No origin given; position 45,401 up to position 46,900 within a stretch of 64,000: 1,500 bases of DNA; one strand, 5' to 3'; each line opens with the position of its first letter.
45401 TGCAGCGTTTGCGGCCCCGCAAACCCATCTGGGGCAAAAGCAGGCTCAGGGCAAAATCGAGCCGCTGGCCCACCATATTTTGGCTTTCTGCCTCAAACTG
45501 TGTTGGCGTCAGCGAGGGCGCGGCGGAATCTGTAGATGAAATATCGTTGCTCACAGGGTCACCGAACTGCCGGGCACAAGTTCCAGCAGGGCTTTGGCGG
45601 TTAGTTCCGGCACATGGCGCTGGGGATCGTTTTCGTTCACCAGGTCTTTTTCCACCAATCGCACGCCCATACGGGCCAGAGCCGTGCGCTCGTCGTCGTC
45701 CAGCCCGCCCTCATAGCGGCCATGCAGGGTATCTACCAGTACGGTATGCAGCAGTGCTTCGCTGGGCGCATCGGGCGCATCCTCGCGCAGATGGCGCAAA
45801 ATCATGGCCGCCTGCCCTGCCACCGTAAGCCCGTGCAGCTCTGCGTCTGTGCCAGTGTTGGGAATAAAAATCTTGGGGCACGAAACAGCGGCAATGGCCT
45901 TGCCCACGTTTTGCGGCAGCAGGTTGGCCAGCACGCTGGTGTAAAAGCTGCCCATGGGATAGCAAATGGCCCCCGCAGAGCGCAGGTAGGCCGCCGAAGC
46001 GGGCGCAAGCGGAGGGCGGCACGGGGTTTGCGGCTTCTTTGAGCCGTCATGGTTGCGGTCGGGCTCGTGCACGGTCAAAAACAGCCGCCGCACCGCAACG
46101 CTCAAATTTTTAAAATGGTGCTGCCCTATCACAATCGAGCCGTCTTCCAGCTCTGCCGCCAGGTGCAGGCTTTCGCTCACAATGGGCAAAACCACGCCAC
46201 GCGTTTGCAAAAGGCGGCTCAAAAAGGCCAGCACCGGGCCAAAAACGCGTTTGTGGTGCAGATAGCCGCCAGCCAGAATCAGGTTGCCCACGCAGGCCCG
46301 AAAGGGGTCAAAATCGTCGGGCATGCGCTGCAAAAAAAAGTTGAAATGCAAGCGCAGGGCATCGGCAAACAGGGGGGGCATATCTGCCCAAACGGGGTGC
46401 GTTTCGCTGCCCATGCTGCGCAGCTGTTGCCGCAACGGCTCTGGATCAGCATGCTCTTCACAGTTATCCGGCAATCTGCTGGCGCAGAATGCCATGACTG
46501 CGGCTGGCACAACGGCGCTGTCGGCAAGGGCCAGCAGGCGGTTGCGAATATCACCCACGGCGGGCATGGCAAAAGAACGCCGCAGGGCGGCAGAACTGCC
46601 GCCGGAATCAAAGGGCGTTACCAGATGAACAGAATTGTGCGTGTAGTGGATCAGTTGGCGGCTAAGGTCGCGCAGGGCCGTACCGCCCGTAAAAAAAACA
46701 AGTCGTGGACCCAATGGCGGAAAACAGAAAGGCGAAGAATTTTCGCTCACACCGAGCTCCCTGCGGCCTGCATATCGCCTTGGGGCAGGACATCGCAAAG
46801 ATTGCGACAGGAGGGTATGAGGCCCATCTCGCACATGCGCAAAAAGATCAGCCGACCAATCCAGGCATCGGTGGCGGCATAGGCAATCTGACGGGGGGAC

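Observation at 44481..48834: Translationally coupled 3'-5' exonuclease / CofD-YvcK-family / RluA-type pseudouridine synthase trio behind mnmE: a candidate RNA-modification or repair module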

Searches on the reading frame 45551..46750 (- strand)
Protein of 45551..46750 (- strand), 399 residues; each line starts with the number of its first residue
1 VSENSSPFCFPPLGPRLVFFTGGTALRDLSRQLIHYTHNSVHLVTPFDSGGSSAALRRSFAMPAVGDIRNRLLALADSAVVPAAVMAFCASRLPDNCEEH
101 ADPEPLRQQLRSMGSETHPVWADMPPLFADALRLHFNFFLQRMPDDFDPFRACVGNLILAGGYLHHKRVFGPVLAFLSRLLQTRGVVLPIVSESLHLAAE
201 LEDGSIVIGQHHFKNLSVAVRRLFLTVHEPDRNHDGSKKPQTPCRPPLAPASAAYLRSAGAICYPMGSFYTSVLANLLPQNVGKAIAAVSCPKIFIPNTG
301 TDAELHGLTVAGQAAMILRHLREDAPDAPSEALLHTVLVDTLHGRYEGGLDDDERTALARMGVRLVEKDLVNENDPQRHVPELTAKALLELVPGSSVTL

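Call 3: search_protein_families(library=pfam, proteins=[window:45551-46750:-], max_evalue=0.01)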
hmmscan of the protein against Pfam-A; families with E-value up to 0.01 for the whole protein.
window:45551-46750:- (399 aa): 1 family
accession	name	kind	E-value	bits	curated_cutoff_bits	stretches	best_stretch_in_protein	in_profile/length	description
PF01933.23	CofD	-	1e-35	123.8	30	1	18-370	2-289/290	2-phospho-L-lactate transferase CofD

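Call 4: search_protein_families(library=ncbifam, proteins=[window:45551-46750:-], max_evalue=0.01)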
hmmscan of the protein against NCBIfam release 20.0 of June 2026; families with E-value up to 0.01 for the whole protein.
window:45551-46750:- (399 aa): 2 families
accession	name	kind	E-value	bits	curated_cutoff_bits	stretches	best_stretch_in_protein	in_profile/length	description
TIGR04357.1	CofD_rel_GAK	hypoth_equivalog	1.8e-130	435.6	340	1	14-390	1-368/368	GAK system CofD-like protein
TIGR01826.1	CofD_related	subfamily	6.2e-32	111.3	196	2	154-391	85-308/310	uridine diphosphate-N-acetylglucosamine-binding protein YvcK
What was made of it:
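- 45551..46750 (-): CofD/YvcK-superfamily protein, 399 aa. It is a sequence member of TIGR04357 ('GAK system CofD-like') and belongs to the exonuclease-linked subclade. Its GTG start overlaps the exonuclease stop. TIGR04357 scores 435.6 bits (cutoff 340) and PF01933 matches at 1e-35 (calls 3, 4).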

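Call 7: find_homologous_proteins(query=window:45551-46750:-, max_evalue=0.00001)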
Query window:45551-46750:- (399 aa): 2098 proteins with E <= 0.00001 among 8000 candidates; the best 120 are listed.
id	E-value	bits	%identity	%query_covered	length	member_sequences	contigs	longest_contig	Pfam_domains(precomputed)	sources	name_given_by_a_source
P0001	1.1e-254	863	96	100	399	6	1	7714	PF01933.24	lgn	-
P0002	4.2e-252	854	94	100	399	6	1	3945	PF01933.24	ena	-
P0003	9.9e-250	846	94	100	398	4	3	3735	PF01933.24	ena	-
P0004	1.6e-249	846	94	100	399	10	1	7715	PF01933.24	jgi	-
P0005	2.4e-247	838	92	100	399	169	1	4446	PF01933.24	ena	-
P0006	1.7e-232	790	88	100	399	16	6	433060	PF01933.24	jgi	-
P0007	1.6e-229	780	87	100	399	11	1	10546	PF01933.24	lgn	-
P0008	2.0e-227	773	87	100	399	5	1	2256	PF01933.24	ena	-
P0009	2.6e-226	769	86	100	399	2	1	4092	PF01933.24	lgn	-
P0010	7.3e-225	764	85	100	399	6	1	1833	PF01933.24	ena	-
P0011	1.9e-224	763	86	100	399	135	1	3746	PF01933.24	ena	-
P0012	3.6e-218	742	85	98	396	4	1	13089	PF01933.24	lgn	-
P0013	1.0e-203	695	78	98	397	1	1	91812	PF01933.24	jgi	-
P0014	1.4e-202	691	78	98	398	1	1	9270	PF01933.24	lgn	-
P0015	1.6e-199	681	78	98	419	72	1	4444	PF01933.24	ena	-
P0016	4.5e-198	676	76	99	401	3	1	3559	PF01933.24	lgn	-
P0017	2.1e-190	651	75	99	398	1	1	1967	PF01933.24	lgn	-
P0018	4.7e-189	647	75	95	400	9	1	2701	PF01933.24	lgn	-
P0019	1.0e-182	626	73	97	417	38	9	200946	PF01933.24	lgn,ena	-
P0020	2.0e-181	621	72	97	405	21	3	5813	PF01933.24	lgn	-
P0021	1.4e-180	619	72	97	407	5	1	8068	PF01933.24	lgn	-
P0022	1.5e-180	619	71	98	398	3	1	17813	PF01933.24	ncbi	-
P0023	9.1e-180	616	74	96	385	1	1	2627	PF01933.24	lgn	-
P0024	1.8e-179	615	71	97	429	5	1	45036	PF01933.24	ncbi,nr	ncbi:MAG: GAK system CofD-like protein [Desulfovibrio sp.]|nr:GAK system CofD-like protein [Desulfov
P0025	7.0e-178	610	72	96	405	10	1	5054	PF01933.24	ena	-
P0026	1.4e-177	609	73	95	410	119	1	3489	PF01933.24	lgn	-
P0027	1.4e-177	609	70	99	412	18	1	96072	PF01933.24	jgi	-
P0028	1.9e-177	608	70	98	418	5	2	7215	PF01933.24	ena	-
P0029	6.0e-177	607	70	95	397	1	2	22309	PF01933.24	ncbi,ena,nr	ncbi:MAG: GAK system CofD-like protein [Desulfovibrio sp.]|nr:GAK system CofD-like protein [Desulfov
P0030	2.3e-176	605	71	97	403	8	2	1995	PF01933.24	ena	-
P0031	8.0e-176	603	69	98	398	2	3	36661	PF01933.24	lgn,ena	-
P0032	1.1e-175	603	71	96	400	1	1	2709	PF01933.24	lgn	-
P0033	2.4e-175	601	70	98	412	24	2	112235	PF01933.24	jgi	-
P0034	1.2e-174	599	70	98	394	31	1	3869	PF01933.24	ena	-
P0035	4.7e-174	597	72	96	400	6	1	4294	PF01933.24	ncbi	-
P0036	1.4e-173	596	68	100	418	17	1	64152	PF01933.24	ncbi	-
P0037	1.6e-173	595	71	95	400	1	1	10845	PF01933.24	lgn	-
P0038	2.0e-173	595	66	100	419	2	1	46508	PF01933.24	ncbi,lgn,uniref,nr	ncbi:2-phospho-L-lactate transferase CofD family protein [Desulfovibrio sp. MES5]|uniref:2-phospho-L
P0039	2.8e-173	595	68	100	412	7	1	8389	PF01933.24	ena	-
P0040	3.7e-173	594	70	97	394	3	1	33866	PF01933.24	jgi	jgi:CofD-related protein of GAK system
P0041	1.8e-172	592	66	100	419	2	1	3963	PF01933.24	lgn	-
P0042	5.2e-172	590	68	98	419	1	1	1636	PF01933.24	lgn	-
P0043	4.1e-170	584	70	96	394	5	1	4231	PF01933.24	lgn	-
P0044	6.4e-167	574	70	97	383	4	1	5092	PF01933.24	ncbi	-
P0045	3.1e-156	539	66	94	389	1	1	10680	PF01933.24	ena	-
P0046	6.7e-156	537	66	95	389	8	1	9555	PF01933.24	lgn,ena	-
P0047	2.4e-154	532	66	96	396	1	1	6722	PF01933.24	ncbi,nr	ncbi:MAG: GAK system CofD-like protein [Desulfovibrionaceae bacterium]|nr:GAK system CofD-like prote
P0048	1.4e-152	526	63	95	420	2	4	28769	PF01933.24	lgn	-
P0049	1.5e-152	526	63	96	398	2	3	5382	PF01933.24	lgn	-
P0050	1.2e-151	523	63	96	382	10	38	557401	PF01933.24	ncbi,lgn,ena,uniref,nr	ncbi:GAK system CofD-like protein [uncultured Desulfovibrio sp.]|uniref:GAK system CofD-like protein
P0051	5.0e-147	508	62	96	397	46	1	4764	PF01933.24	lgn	-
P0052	1.4e-146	507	63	95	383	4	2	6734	PF01933.24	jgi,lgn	-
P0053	1.4e-146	507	62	96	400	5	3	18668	PF01933.24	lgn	-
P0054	1.6e-145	503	62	96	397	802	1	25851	PF01933.24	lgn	-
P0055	1.8e-143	496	61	98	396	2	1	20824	PF01933.24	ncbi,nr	ncbi:MAG: GAK system CofD-like protein [Desulfovibrio sp.]|nr:GAK system CofD-like protein [Desulfov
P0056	1.7e-142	493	63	95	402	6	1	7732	PF01933.24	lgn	-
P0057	2.1e-142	493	59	96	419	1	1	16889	PF01933.24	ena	-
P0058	7.3e-142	491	60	97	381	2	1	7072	PF01933.24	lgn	-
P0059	6.1e-141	488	60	97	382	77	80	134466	PF01933.24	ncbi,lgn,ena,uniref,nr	ncbi:GAK system CofD-like protein [uncultured Desulfovibrio sp.]|uniref:GAK system CofD-like protein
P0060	6.3e-141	488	61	95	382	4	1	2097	PF01933.24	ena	-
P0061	1.5e-140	487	61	95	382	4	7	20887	PF01933.24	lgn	-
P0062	1.3e-139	484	60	97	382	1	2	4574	PF01933.24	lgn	-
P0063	1.4e-139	484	63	94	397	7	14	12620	PF01933.24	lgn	-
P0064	4.6e-139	482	60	95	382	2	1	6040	PF01933.24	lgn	-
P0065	8.1e-139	481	62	94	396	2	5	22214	PF01933.24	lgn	-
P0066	1.1e-138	481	61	96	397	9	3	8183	PF01933.24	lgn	-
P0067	1.6e-138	480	62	95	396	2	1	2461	PF01933.24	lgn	-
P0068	3.5e-138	479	62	95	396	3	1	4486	PF01933.24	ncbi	-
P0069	6.2e-138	478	59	97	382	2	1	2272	PF01933.24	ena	-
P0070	6.3e-138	478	60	94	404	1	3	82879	PF01933.24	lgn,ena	-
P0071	8.0e-138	478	60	95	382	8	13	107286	PF01933.24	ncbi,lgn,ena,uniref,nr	ncbi:GAK system CofD-like protein [uncultured Desulfovibrio sp.]|uniref:GAK system CofD-like protein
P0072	4.7e-137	475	63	89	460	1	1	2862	PF07476.18,PF01933.24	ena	-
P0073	1.1e-136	474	62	94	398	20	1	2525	PF01933.24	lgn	-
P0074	1.1e-136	474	59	97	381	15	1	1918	PF01933.24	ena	-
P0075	2.0e-136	473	59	95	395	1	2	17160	PF01933.24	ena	-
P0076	5.5e-135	469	60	95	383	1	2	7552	PF01933.24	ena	-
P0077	6.5e-135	468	59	95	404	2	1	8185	PF01933.24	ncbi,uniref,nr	ncbi:GAK system CofD-like protein [Desulfovibrio sp.]|uniref:GAK system CofD-like protein n=1 Tax=De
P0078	9.9e-135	468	60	95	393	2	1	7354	PF01933.24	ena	-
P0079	1.5e-133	464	60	94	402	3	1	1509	PF01933.24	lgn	-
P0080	4.9e-133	462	59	94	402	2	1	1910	PF01933.24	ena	-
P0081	1.5e-132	461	60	94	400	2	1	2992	PF01933.24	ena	-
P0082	2.4e-132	460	60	94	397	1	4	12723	PF01933.24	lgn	-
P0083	3.5e-132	459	60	94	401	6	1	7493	PF01933.24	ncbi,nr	ncbi:MAG: GAK system CofD-like protein [Desulfovibrio sp.]|nr:GAK system CofD-like protein [Desulfov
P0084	5.9e-132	459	60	94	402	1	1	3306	PF01933.24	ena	-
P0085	5.9e-131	455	56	94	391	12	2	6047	PF01933.24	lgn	-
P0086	1.4e-129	451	58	94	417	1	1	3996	PF01933.24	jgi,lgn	jgi:CofD-related protein of GAK system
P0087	2.5e-129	450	58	96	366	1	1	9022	PF01933.24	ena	-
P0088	3.1e-129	450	58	94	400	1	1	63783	PF01933.24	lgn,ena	-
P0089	3.2e-129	450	69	72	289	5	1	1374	PF01933.24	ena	-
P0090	1.8e-128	447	54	98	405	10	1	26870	PF01933.24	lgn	-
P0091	2.2e-128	447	58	96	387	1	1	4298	PF01933.24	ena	-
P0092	6.4e-128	445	56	95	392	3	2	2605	PF01933.24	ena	-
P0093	6.9e-126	439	56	94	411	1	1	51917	PF01933.24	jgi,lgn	jgi:CofD-related protein of GAK system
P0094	4.4e-125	436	56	97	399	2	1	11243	PF01933.24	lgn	-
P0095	4.8e-125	436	58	94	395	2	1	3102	PF01933.24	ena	-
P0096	8.7e-125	435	56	98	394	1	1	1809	PF01933.24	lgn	-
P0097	1.0e-124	435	54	99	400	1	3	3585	PF01933.24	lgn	-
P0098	1.4e-124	434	55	95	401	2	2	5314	PF01933.24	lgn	-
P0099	1.7e-124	434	56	96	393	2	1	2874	PF01933.24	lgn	-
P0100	1.8e-124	434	56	95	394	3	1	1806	PF01933.24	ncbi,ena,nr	ncbi:MAG: GAK system CofD-like protein [Desulfovibrionaceae bacterium]|nr:GAK system CofD-like prote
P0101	2.8e-124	433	55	96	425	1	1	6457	PF01933.24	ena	-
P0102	3.7e-124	433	57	95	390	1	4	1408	PF01933.24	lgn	-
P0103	3.8e-124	433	55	96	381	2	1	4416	PF01933.24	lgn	-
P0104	3.8e-124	433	53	98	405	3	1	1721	PF01933.24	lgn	-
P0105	6.3e-124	432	56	94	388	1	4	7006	PF01933.24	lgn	-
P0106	2.2e-123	430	65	78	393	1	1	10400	PF01933.24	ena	-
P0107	6.8e-123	429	54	94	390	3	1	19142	PF01933.24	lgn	-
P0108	9.9e-123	428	55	97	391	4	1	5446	PF01933.24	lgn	-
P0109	1.0e-122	428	53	95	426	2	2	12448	PF01933.24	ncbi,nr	ncbi:MAG: GAK system CofD-like protein [Desulfovibrio sp.]|nr:GAK system CofD-like protein [Desulfov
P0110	3.3e-122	426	54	96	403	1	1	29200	PF01933.24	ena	-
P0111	1.3e-121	425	54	95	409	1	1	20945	PF01933.24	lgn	-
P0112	3.3e-121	423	55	95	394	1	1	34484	PF01933.24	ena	-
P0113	5.2e-121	423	54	99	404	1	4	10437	PF01933.24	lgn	-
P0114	5.6e-121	422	64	77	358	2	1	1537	PF01933.24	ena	-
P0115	1.8e-120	421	55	96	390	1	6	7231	PF01933.24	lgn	-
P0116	2.3e-120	420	56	95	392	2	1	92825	PF01933.24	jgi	jgi:CofD-related protein of GAK system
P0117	5.8e-120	419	53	95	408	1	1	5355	PF01933.24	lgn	-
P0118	5.9e-120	419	62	81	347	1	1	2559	PF01933.24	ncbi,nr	ncbi:MAG: GAK system CofD-like protein, partial [Desulfovibrio sp.]|nr:GAK system CofD-like protein 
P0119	3.7e-119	416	53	94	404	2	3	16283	PF01933.24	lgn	-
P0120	1.3e-118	415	54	94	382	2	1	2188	PF01933.24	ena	-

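Call 11: find_encoding_contigs(protein=window:45551-46750:-, flank=10000, max_places=4)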
Protein window:45551-46750:- (399 aa): 23 contigs read that carry it; 4 places shown.
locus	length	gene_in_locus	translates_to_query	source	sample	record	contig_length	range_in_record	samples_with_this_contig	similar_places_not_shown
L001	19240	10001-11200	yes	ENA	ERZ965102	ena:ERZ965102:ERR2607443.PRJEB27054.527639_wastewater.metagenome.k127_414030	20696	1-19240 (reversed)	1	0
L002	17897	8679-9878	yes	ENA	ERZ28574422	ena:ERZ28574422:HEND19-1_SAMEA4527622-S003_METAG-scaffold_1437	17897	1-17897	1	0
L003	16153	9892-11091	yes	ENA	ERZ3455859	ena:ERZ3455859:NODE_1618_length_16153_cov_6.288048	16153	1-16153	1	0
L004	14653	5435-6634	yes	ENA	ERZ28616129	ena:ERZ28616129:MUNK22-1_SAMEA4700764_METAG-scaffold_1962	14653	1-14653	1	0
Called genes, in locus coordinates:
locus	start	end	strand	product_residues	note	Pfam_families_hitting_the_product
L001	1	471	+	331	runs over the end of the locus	PF00691:OmpA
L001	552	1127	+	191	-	-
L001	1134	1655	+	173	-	-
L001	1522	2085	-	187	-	PF02224:Cytidylate_kin (weak), PF13671:AAA_33, PF01202:SKI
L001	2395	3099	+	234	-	-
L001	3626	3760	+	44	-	PF00468:Ribosomal_L34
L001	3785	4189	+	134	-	PF00825:Ribonuclease_P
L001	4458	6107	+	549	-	PF14849:YidC_periplas, PF02096:60KD_IMP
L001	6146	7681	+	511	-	PF14804:Jag_N, PF13083:KH_KhpA-B, PF01424:R3H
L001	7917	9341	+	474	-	PF10396:TrmE_N, PF12631:MnmE_helical, PF01926:MMR_HSR1, PF02421:FeoB_N (weak)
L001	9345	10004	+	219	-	PF01612:DNA_pol_A_exo1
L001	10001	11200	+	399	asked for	PF01933:CofD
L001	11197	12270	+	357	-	PF00849:PseudoU_synth_2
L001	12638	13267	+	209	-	PF01865:PhoU_div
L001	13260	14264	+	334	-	PF01384:PHO4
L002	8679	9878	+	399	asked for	PF01933:CofD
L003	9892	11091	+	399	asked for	PF01933:CofD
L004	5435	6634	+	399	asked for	PF01933:CofD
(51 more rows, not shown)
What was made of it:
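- On YvcK/GlmR (TIGR01826, UDP-GlcNAc-binding protein): The neighbours are an exonuclease and an RluA-type gene (calls 3, 11).
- Checked: Independent public gene calls on four metagenome contigs use the same 399-aa GTG start (call 11).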

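Call 12: find_encoding_contigs(protein=P0116, flank=8000, max_places=2)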
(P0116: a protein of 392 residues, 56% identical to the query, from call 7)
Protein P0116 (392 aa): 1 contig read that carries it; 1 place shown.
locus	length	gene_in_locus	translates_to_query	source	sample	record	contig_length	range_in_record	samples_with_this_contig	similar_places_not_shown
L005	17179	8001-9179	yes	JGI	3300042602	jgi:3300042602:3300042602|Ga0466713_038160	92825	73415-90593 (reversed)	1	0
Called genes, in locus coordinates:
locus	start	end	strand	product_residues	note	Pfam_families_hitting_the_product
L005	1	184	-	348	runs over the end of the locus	PF00589:Phage_integrase, PF03459:TOBE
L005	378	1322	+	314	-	PF01925:TauE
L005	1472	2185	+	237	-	PF04773:FecR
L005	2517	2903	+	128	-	PF00825:Ribonuclease_P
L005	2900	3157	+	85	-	PF01809:YidD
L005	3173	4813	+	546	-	PF14849:YidC_periplas, PF02096:60KD_IMP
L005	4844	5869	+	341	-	PF14804:Jag_N, PF13083:KH_KhpA-B, PF01424:R3H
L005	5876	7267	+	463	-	PF10396:TrmE_N, PF12631:MnmE_helical, PF01926:MMR_HSR1, PF02421:FeoB_N (weak)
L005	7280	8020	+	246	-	PF01612:DNA_pol_A_exo1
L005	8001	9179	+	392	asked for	PF01933:CofD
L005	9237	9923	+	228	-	PF02163:Peptidase_M50 (weak)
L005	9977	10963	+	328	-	PF00579:tRNA-synt_1b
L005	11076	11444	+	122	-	PF03652:RuvX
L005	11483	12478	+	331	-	PF02618:YceG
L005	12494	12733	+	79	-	-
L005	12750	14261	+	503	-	PF01656:CbiA, PF13500:AAA_26 (faint), PF07685:GATase_3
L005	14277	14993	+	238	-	PF02570:CbiC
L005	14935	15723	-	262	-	-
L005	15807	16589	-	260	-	PF03309:Pan_kinase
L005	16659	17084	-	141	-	PF01842:ACT (weak), PF13291:ACT_4 (faint), PF19571:ACT_8, PF22629:ACT_AHAS_ss (faint), PF01842:ACT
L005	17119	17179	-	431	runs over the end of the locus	PF00501:AMP-binding, PF04443:LuxE (weak), PF14535:AMP-binding_C_2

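Call 13: find_encoding_contigs(protein=P0050, flank=8000, max_places=2)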
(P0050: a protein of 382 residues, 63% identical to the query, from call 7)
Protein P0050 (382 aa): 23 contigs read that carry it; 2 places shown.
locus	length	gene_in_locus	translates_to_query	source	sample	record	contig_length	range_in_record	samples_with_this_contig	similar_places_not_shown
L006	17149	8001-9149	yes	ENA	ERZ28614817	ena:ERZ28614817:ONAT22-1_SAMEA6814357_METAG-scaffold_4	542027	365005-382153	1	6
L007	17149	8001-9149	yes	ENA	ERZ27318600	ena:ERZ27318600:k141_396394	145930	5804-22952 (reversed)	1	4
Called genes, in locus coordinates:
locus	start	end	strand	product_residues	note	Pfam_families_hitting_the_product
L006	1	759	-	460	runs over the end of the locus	PF07690:MFS_1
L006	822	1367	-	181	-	PF13238:AAA_18 (weak), PF13671:AAA_33 (weak), PF01202:SKI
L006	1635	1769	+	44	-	PF00468:Ribosomal_L34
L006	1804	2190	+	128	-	PF00825:Ribonuclease_P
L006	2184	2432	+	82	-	PF01809:YidD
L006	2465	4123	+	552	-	PF14849:YidC_periplas, PF02096:60KD_IMP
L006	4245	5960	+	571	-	-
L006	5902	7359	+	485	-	PF10396:TrmE_N, PF12631:MnmE_helical, PF00350:Dynamin_N (faint), PF01926:MMR_HSR1, PF02421:FeoB_N (weak)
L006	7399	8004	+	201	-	PF01612:DNA_pol_A_exo1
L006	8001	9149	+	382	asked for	PF01933:CofD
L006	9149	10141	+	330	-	PF00849:PseudoU_synth_2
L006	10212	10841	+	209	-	PF01865:PhoU_div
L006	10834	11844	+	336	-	PF01384:PHO4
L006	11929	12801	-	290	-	PF02219:MTHFR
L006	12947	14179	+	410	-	PF09992:NAGPA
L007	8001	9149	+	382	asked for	PF01933:CofD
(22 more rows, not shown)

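Call 14: search_protein_representatives(protein=window:45551-46750:-)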
Query: 399 residues. Proteins with E-value up to 0.001 (for the whole library): 2393; up to 1e-10: 885; up to 1e-30: 278. The best 150 are listed.
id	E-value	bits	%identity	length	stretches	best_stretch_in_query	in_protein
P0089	1.0e-129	449.5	70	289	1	113-396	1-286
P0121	7.0e-115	400.7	54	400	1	10-392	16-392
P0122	3.2e-111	388.7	67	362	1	10-290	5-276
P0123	7.4e-111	387.4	52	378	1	14-394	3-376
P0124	1.9e-102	359.8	70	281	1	10-264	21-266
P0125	1.8e-101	356.6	55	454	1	13-366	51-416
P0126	1.6e-98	346.8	48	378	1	15-393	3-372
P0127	5.0e-96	338.6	47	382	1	17-384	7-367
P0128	4.7e-95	335.4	47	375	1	17-391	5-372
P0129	1.4e-94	333.8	48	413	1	10-389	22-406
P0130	3.6e-91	322.6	68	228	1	174-395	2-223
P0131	3.7e-91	322.6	44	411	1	5-390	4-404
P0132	1.2e-89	317.6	47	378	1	18-391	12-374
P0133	1.7e-87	310.5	46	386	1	15-389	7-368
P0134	3.5e-86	306.2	47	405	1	18-388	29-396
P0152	6.9e-75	269.0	43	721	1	10-392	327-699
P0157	4.3e-72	259.8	36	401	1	13-387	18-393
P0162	1.2e-70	255.0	43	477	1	11-389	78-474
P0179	5.1e-68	246.4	43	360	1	16-388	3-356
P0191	1.4e-66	241.7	41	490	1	10-372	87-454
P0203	4.0e-65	236.9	37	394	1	3-374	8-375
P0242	1.4e-59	218.6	36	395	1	11-389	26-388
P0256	5.8e-58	213.3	35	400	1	9-394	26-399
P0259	3.9e-57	210.6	37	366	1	16-375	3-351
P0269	3.2e-56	207.5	39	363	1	30-391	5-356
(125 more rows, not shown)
